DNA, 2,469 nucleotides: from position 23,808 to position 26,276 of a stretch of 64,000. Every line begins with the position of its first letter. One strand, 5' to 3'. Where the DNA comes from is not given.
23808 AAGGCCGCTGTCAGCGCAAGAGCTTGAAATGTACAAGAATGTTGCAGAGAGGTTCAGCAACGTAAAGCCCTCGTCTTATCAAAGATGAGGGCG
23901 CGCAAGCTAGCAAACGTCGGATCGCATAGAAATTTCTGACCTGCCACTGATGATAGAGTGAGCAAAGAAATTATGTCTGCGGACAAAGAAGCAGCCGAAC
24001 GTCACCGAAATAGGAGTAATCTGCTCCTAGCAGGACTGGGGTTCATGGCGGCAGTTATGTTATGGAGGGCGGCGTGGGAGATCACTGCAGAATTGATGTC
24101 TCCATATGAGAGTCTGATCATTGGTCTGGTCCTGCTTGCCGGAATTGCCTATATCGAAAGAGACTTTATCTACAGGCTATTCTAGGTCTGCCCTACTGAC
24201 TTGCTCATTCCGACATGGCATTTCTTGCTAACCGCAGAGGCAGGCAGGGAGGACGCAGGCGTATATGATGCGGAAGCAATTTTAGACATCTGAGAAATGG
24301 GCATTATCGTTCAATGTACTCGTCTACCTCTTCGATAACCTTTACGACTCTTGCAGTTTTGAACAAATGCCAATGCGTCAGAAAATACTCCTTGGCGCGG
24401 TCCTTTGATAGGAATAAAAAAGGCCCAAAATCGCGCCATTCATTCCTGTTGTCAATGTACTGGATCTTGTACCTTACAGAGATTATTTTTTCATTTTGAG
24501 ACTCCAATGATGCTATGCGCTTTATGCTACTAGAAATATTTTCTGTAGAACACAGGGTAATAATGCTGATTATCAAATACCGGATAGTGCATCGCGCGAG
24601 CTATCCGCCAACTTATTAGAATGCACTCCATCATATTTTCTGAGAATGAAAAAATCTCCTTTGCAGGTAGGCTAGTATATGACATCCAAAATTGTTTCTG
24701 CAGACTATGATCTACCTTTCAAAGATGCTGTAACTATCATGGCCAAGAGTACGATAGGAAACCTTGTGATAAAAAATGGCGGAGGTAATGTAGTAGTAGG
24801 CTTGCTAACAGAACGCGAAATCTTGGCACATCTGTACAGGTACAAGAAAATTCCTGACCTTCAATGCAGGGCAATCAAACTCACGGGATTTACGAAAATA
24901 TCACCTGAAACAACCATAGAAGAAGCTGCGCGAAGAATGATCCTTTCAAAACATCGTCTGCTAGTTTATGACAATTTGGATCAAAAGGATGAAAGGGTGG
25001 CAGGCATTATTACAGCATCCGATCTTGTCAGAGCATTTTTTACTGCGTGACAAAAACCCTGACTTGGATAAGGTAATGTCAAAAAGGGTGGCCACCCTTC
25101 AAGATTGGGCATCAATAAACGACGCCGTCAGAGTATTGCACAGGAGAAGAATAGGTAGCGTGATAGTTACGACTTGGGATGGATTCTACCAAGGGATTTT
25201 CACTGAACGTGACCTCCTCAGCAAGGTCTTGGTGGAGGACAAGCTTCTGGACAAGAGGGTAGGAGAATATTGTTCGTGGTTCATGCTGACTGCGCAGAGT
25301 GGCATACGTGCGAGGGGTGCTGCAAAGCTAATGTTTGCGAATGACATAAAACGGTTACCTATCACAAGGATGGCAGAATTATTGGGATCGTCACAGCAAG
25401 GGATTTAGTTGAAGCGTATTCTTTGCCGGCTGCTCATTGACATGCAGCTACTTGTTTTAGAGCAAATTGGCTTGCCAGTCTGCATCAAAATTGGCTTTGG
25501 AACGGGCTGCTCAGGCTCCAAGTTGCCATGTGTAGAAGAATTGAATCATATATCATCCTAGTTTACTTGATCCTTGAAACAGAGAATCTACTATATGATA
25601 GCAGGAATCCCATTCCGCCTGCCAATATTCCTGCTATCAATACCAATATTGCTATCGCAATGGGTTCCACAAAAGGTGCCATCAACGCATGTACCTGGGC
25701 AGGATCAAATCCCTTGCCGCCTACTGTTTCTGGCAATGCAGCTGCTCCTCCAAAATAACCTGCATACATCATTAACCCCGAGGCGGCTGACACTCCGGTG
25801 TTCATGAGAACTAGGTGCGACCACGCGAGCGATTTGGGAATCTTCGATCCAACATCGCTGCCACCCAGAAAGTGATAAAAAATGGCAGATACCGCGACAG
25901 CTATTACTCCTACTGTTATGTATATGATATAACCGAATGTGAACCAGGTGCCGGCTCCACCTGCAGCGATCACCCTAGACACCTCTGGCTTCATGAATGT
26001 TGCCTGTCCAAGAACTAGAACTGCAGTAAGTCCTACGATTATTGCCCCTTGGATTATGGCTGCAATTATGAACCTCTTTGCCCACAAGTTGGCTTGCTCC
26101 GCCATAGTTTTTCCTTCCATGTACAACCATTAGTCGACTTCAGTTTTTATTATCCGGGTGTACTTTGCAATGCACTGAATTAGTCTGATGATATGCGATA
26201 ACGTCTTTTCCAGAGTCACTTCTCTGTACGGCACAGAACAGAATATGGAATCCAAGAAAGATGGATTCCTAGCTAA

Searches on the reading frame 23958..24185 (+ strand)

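Call 51: search_protein_families(library=pfam, proteins=[window:23958-24185:+], max_evalue=1)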
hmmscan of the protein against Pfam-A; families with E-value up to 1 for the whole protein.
window:23958-24185:+ (75 aa): 3 families
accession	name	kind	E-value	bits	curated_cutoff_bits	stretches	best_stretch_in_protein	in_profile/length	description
PF15184.11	TOM6p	-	0.069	13.4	27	1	5-49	28-70/74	Mitochondrial import receptor subunit TOM6 homolog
PF07444.16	Ycf66_N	-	0.15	12.6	22.3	1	20-47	28-55/76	Ycf66 protein N-terminus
PF07589.16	PEP-CTERM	-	0.25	11.9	20.7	0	22-37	9-23/24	PEP-CTERM motif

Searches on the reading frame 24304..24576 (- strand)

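Call 22: search_protein_families(library=pfam, proteins=[window:24304-24576:-], max_evalue=0.01)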
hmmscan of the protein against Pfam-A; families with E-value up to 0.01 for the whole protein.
window:24304-24576:- (90 aa): 0 families

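Call 51: search_protein_families(library=pfam, proteins=[window:24304-24576:-], max_evalue=1)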
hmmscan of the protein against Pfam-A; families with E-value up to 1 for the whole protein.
window:24304-24576:- (90 aa): 1 family
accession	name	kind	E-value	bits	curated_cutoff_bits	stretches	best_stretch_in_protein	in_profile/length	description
PF03630.20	Fumble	-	0.096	12.3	28.5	1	13-68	265-322/334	Fumble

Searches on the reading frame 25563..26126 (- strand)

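Call 8: search_protein_families(library=pfam, proteins=[window:25563-26126:-])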
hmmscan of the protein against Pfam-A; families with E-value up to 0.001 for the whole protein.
window:25563-26126:- (187 aa): 0 families

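Call 51: search_protein_families(library=pfam, proteins=[window:25563-26126:-], max_evalue=1)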
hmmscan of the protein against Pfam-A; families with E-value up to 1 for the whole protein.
window:25563-26126:- (187 aa): 1 family
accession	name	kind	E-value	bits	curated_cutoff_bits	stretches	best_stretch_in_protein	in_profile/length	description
PF00689.26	Cation_ATPase_C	-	0.44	10.8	27.3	1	3-124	34-137/175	Cation transporting ATPase, C-terminus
